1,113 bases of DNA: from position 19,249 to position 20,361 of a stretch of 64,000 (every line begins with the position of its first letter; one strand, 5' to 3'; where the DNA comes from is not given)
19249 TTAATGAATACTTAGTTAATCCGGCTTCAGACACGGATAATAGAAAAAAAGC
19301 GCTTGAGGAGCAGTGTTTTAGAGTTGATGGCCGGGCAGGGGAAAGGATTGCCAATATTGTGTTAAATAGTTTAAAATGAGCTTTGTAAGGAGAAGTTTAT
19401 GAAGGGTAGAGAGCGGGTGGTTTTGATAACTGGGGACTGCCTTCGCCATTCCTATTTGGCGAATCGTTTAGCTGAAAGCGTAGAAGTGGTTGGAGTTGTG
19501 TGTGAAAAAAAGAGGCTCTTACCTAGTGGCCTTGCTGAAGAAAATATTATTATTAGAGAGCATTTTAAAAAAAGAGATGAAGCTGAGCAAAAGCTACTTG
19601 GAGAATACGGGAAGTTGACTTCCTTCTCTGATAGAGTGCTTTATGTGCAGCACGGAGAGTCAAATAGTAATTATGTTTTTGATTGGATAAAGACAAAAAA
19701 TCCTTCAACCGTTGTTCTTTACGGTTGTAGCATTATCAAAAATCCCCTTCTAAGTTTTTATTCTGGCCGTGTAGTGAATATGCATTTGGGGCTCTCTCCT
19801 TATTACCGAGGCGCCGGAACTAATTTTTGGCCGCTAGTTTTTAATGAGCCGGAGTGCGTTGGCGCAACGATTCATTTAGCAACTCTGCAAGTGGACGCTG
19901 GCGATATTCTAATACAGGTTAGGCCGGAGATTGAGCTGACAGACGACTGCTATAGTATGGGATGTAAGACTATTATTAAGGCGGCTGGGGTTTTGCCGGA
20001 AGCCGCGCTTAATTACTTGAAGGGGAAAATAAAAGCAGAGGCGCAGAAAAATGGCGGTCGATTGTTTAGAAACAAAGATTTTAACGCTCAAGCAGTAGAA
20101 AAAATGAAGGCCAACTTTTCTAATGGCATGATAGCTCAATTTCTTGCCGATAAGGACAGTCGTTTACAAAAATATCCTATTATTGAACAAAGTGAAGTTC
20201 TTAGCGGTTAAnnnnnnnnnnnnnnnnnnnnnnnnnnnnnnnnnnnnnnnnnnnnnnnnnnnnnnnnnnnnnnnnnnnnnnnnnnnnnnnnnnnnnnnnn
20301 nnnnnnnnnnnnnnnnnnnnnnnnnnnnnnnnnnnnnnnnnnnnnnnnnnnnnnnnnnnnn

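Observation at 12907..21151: Arn-like (formyl-protected amino-sugar on polyprenol phosphate) gene set without an aminotransferase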

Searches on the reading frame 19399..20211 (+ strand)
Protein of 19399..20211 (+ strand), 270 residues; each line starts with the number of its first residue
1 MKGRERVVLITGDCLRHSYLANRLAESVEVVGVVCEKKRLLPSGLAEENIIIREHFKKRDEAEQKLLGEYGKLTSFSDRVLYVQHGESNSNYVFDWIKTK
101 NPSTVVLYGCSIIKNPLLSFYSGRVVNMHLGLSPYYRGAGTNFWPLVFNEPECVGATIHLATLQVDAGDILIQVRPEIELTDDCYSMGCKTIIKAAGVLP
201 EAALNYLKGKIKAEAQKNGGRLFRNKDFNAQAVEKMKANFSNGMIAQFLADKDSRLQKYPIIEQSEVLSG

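Call 3: search_protein_families(library=pfam, proteins=[window:19399-20211:+], max_evalue=0.01)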
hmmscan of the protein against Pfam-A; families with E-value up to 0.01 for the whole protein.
window:19399-20211:+ (270 aa): 1 family
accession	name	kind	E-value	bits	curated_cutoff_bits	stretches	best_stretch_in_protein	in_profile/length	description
PF00551.24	Formyl_trans_N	-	2.1e-14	54.1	26.1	1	8-198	5-176/181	Formyl transferase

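Call 9: search_protein_families(library=ncbifam, proteins=[window:19399-20211:+], max_evalue=0.01)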
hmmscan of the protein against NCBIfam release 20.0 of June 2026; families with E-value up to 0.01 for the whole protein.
window:19399-20211:+ (270 aa): 7 families
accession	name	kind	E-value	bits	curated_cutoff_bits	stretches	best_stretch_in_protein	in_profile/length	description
NF005998.1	PRK08125.1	equivalog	1e-10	40.7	777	1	61-218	36-192/649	bifunctional UDP-4-amino-4-deoxy-L-arabinose formyltransferase/UDP-glucuronic acid oxidase ArnA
TIGR00639.1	PurN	equivalog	2.3e-10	40.3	150.1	1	32-185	32-163/192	phosphoribosylglycinamide formyltransferase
NF005414.0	PRK06988.1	equivalog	9.7e-10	37.9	316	1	58-215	34-191/311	formyltransferase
NF005755.0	PRK07579.1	equivalog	3.7e-09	36.8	238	1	124-230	87-191/245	dTDP-4-amino-4,6-dideoxyglucose formyltransferase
TIGR00460.1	fmt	equivalog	8.8e-06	25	201.5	1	101-219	81-197/315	methionyl-tRNA formyltransferase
NF004684.0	PRK06027.1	subfamily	0.001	18.8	223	1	89-179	153-243/286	formyltetrahydrofolate deformylase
TIGR00655.1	PurU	equivalog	0.0049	16.5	285.95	1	93-184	152-243/280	formyltetrahydrofolate deformylase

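Call 11: find_encoding_contigs(protein=window:19399-20211:+, flank=10000, max_places=6)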
Protein window:19399-20211:+ (270 aa): no gene with exactly this product is on record in the collection.

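Call 13: search_solved_structures(query=window:19399-20211:+, max_evalue=0.01, show_alignments=2)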
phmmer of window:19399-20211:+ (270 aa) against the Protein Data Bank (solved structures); distinct sequences matched with E-value up to 0.01: 53.
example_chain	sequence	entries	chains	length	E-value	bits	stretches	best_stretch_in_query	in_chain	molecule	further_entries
5jnf_C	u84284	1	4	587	5e-09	39.1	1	107-224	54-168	Linear gramicidin synthase subunit A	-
5es5_A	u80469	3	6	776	5.6e-09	39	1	107-223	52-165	Linear gramicidin synthetase subunit A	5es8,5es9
5es6_A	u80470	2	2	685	6.2e-09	38.8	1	107-223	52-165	Linear gramicidin synthase subunit A | Linear gramicidin synthetase subunit A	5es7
6ulz_A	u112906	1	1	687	6.2e-09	38.8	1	107-223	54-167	Linear gramicidin synthase subunit A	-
6mfx_A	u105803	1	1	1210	1.1e-08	38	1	107-223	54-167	Linear gramicidin synthase subunit A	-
6mfw_A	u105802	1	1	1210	1.1e-08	38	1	107-223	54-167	Linear gramicidin synthase subunit A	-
6mfy_A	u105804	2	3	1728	1.8e-08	37.3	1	107-223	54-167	Linear gramicidin synthase subunit A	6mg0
6mfz_A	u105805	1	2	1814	1.8e-08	37.3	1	107-223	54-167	Linear gramicidin synthase subunit A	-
9be3_A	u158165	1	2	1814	1.8e-08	37.3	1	107-223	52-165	Linear gramicidin synthase subunit A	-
9meh_A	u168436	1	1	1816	1.8e-08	37.3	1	107-223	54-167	Linear gramicidin synthase subunit A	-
9be4_A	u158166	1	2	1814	1.8e-08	37.3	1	107-223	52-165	Linear gramicidin synthase subunit A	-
3tqr_A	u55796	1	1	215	1.6e-07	34.2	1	100-188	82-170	Phosphoribosylglycinamide formyltransferase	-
5vyt_A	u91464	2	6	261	3.3e-07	33.1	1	90-205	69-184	Gdp-mannose 4,6-dehydratase / gdp-4-amino-4,6-dideoxy-d-mannose formyltransferase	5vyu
1c3e_A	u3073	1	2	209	3.6e-07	33.1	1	97-184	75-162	GLYCINAMIDE RIBONUCLEOTIDE TRANSFORMYLASE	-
1c2t_A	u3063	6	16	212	3.6e-07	33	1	97-184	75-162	GLYCINAMIDE RIBONUCLEOTIDE TRANSFORMYLASE | PHOSPHORIBOSYL-GLYCINAMIDE FORMYLTRANSFERASE | PHOSPHORIBOSYLGLYCINAMIDE FORMYLTRANSFERASE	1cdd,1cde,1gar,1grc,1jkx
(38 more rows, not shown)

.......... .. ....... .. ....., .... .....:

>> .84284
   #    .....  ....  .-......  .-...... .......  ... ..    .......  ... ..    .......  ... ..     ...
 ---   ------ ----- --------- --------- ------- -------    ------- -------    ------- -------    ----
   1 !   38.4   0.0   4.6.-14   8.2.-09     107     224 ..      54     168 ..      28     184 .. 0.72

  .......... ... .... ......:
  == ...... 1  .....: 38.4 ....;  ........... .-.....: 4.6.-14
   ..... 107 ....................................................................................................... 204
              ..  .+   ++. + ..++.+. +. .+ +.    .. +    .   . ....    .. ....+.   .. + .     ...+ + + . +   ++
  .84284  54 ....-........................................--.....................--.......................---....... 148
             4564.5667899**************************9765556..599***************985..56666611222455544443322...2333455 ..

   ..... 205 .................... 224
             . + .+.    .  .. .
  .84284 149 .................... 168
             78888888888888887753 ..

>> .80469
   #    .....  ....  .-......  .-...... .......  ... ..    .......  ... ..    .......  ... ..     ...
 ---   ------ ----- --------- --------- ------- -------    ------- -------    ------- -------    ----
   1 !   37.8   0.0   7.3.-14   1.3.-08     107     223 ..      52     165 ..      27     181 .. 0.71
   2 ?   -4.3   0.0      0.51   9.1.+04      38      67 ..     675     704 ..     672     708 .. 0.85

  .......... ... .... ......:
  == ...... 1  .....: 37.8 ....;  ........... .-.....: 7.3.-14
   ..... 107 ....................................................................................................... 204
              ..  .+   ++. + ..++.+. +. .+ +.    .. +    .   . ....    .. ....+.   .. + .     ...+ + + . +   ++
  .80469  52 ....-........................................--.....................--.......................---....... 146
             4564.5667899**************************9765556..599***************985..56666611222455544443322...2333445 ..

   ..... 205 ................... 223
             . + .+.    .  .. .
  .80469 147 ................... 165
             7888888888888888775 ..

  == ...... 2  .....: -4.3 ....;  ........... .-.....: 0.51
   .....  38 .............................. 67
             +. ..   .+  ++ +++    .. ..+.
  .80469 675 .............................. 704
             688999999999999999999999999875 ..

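Call 15: find_homologous_proteins(query=window:19399-20211:+, max_evalue=0.00001)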
Query window:19399-20211:+ (270 aa): 1653 proteins with E <= 0.00001 among 2183 candidates; the best 120 are listed.
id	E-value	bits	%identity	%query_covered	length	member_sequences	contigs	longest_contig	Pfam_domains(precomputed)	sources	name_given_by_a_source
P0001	1.9e-177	606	100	100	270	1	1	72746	PF00551.25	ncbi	-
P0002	9.1e-86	305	54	95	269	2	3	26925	PF00551.25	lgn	-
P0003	1.1e-81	292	52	97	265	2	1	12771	PF00551.25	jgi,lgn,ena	-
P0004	1.6e-81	292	50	98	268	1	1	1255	PF00551.25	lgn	-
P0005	1.3e-80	289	52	95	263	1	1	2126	PF00551.25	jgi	-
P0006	1.6e-80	288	51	95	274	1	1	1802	PF00551.25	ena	-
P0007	3.7e-80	287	52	96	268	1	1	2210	PF00551.25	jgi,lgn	-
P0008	1.2e-79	285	49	97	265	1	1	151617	PF00551.25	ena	-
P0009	1.6e-79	285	49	96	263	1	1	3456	PF00551.25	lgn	-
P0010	2.2e-79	285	52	97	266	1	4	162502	PF00551.25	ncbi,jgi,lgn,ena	-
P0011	5.6e-79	283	51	95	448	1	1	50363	PF01812.27,PF00551.25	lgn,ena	-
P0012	5.2e-78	280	50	97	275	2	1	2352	PF00551.25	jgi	jgi:methionyl-tRNA formyltransferase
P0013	6.0e-78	280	51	95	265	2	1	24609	PF00551.25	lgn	-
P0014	6.9e-78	280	51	97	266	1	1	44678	PF00551.25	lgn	-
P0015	1.6e-77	278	51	97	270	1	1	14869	PF00551.25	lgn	-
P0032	6.9e-75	270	50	97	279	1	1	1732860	PF00551.25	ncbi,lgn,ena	-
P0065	2.3e-72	262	49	97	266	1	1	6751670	PF00551.25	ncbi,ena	-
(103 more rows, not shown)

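Call 16: find_encoding_contigs(protein=P0001, flank=10000, max_places=3)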
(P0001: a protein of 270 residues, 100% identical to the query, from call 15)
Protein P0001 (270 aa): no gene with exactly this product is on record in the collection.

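Call 17: find_encoding_contigs(protein=P0032, flank=10000, max_places=3)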
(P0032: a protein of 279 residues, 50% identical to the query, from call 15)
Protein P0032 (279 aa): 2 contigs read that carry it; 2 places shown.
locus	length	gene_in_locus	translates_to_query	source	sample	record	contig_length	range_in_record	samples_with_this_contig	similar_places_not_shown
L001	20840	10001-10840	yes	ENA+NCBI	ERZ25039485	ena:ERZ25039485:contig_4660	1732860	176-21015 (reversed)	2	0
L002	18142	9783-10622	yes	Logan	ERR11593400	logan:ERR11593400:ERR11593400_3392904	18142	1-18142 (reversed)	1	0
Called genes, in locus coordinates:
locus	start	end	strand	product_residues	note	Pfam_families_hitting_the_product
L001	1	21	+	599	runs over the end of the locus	PF14306:PUA_2, PF01747:ATP-sulfurylase, PF01583:APS_kinase, PF01656:CbiA (weak), PF13671:AAA_33 (weak)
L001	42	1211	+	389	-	PF02350:Epimerase_2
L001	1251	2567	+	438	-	PF00005:ABC_tran, PF13304:AAA_21 (faint), PF14524:Wzt_C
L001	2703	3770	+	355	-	PF04230:PS_pyruv_trans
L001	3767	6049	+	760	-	PF13489:Methyltransf_23, PF13847:Methyltransf_31, PF08241:Methyltransf_11, PF08242:Methyltransf_12, PF13649:Methyltransf_25, PF08241:Methyltransf_11, PF13649:Methyltransf_25, PF13847:Methyltransf_31, +5 more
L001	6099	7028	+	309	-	PF00535:Glycos_transf_2, PF10111:Glyco_tranf_2_2, PF13641:Glyco_tranf_2_3 (weak)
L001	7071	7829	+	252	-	PF03567:Sulfotransfer_2 (weak)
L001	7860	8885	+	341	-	PF00535:Glycos_transf_2, PF10111:Glyco_tranf_2_2, PF13641:Glyco_tranf_2_3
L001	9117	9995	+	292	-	PF01522:Polysacc_deac_1 (weak)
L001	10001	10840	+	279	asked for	PF00551:Formyl_trans_N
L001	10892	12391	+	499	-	-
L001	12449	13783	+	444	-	PF13439:Glyco_transf_4, PF13579:Glyco_trans_4_4, PF00534:Glycos_transf_1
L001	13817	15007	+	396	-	PF20706:GT4-conflict (weak), PF00534:Glycos_transf_1, PF13692:Glyco_trans_1_4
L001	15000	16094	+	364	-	PF13439:Glyco_transf_4, PF13579:Glyco_trans_4_4, PF20706:GT4-conflict, PF00534:Glycos_transf_1, PF13692:Glyco_trans_1_4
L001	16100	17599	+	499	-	PF04932:Wzy_C (weak)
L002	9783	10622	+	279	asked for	PF00551:Formyl_trans_N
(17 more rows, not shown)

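Call 18: find_encoding_contigs(protein=P0065, flank=10000, max_places=3)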
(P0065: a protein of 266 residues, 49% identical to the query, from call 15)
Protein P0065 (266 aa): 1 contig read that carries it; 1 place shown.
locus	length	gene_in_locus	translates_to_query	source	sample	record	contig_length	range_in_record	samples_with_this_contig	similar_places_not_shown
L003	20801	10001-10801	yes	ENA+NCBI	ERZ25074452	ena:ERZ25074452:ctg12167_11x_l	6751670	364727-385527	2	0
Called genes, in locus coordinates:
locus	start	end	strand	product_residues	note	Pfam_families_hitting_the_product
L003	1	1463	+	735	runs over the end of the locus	-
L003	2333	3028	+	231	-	-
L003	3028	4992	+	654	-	PF13727:CoA_binding_3, PF01073:3Beta_HSD, PF01370:Epimerase, PF02719:Polysacc_synt_2, PF04321:RmlD_sub_bind, PF08659:KR (weak), PF13460:NAD_binding_10 (weak), PF16363:GDP_Man_Dehyd, +2 more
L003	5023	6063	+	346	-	PF03102:NeuB, PF08666:SAF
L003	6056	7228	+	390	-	PF02350:Epimerase_2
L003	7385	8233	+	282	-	PF00389:2-Hacid_dh, PF02826:2-Hacid_dh_C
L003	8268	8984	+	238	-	PF02348:CTP_transf_3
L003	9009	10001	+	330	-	PF01522:Polysacc_deac_1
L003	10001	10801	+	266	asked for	PF00551:Formyl_trans_N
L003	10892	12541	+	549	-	PF01943:Polysacc_synt, PF04506:Rft-1 (faint), PF13440:Polysacc_synt_3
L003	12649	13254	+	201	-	PF00132:Hexapep, PF14602:Hexapep_2 (weak)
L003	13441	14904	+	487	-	PF02350:Epimerase_2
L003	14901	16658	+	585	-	-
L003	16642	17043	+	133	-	PF06941:NT5C (faint)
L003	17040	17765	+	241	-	PF00483:NTP_transferase, PF12804:NTP_transf_3 (weak)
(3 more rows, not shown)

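Call 21: find_related_loci(query=A1, collection=genome_contigs, flank=10000)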
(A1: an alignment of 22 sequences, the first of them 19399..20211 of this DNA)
Query A1 (270 aa) in genome_contigs; peptide patterns used: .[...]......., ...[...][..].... (x = any residue, [..] = any of these).
339 stretches matched a pattern; 330 encode a relative of the query (tblastn E <= 1e-3); the best 80 are kept; 80 distinct loci.
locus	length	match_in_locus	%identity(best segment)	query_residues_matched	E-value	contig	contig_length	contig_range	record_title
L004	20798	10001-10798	50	1-263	6e-83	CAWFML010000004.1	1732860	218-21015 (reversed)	MAG: Pyrinomonadaceae bacterium isolate MFD01916.bin.1.104 genome assembly, contig: contig_4660, whole genome shotgun se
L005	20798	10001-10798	49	1-263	2e-81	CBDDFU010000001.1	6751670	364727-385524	MAG: Pirellulales bacterium isolate 6e7ebcb4-9be1-4cbf-999d-007ef4825789 genome assembly, contig: contig_1, whole genome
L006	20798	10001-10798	51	1-263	3e-81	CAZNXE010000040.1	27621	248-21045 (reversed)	MAG TPA_asm: uncultured Planctomycetaceae bacterium isolate SRP215229_co1_182 genome assembly, contig: NODE_920_length_2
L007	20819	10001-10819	50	6-270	9e-81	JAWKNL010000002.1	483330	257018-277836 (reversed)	MAG: Bacteroidia bacterium isolate ABC2.128 ABC2.128.fa-2, whole genome shotgun sequence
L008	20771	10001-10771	49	8-262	9e-80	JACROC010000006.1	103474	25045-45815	MAG: Candidatus Harrisonbacteria bacterium isolate NC_groundwater_1951_Pr3_S-0.2um_42_5 scaffold_611587, whole genome sh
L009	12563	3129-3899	49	7-263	4e-79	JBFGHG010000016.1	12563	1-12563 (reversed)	MAG: Acidobacteriota bacterium isolate Mix_sand02.2020.12.Z.24 k141_2028067_length_12563_cov_10.0000, whole genome shotg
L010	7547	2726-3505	49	6-262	2e-79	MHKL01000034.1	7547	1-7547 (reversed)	MAG: Candidatus Komeilibacteria bacterium RIFCSPLOWO2_01_FULL_45_10 rifcsplowo2_01_scaffold_44374, whole genome shotgun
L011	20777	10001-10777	49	7-263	5e-79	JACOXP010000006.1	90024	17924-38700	MAG: Candidatus Harrisonbacteria bacterium isolate NC_groundwater_156_Ag_S-0.1um_44_12 S4_GD2017_2_S1_scaffold_137, whol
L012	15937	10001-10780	50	6-263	4e-79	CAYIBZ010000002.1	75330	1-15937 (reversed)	MAG TPA_asm: uncultured Candidatus Saccharibacteria bacterium isolate ERP119705_co1_679 genome assembly, contig: NODE_21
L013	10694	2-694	53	35-264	1e-77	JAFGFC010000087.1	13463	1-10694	MAG: Spirochaetes bacterium isolate Zod_Metabat.1289 k87_3655750, whole genome shotgun sequence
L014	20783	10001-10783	49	5-263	2e-77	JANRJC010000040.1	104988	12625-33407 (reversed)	MAG: Bacteroidia bacterium isolate bins.86 k141_3907485, whole genome shotgun sequence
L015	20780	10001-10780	46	4-262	2e-77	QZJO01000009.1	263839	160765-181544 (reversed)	MAG: Candidatus Parcubacteria bacterium isolate SURF_37 contig-100_12_length_263839_read_count_3205360, whole genome sho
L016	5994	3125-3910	49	6-264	3e-77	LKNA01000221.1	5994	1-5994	MAG: Chitinophagaceae bacterium T5-Br10_B2g13 LT5-BRINE-C14561, whole genome shotgun sequence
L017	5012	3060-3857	46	1-263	6e-77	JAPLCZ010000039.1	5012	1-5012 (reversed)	MAG: Bacteroidetes bacterium isolate LacPavin_0920_WC57_MAG_38_8 LacPavin_0920_WC57_scaffold_1123852, whole genome shotg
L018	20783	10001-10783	46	7-264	6e-76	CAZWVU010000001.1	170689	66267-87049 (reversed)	MAG TPA_asm: uncultured Candidatus Saccharibacteria bacterium isolate SRP193066_co2_100 genome assembly, contig: NODE_18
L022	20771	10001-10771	49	7-263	4e-75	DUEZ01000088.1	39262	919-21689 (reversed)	MAG TPA_asm: Anaerolineae bacterium isolate W379 Contig88, whole genome shotgun sequence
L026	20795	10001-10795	43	6-267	1e-69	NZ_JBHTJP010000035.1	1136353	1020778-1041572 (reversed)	Salinimicrobium gaetbulicola strain CCUG 60898 GCM70027494_19, whole genome shotgun sequence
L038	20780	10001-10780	44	6-262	7e-68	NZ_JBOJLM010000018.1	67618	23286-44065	Salinimicrobium sp. WS361 18, whole genome shotgun sequence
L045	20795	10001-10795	41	6-266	2e-65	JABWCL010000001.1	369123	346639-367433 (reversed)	MAG: Ignavibacteriaceae bacterium isolate MAG_55 scaffold_3, whole genome shotgun sequence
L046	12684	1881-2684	42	4-269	5e-65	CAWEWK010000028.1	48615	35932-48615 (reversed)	MAG: uncultured Gemmatimonadales bacterium isolate MFD09212.bin.1.36 genome assembly, contig: contig_89494, whole genome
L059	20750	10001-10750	41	6-255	2e-60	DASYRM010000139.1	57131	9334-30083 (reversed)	MAG TPA_asm: Vicinamibacterales bacterium isolate SMAG_U4511 k141_2231830, whole genome shotgun sequence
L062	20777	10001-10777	40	6-262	2e-59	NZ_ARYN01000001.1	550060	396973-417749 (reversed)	Zunongwangia atlantica 22II14-10F7 contig1, whole genome shotgun sequence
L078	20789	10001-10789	38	6-263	2e-55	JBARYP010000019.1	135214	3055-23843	MAG: Nonlabens sp. isolate MFD12159_ilm_asm_bin24 k127_190200, whole genome shotgun sequence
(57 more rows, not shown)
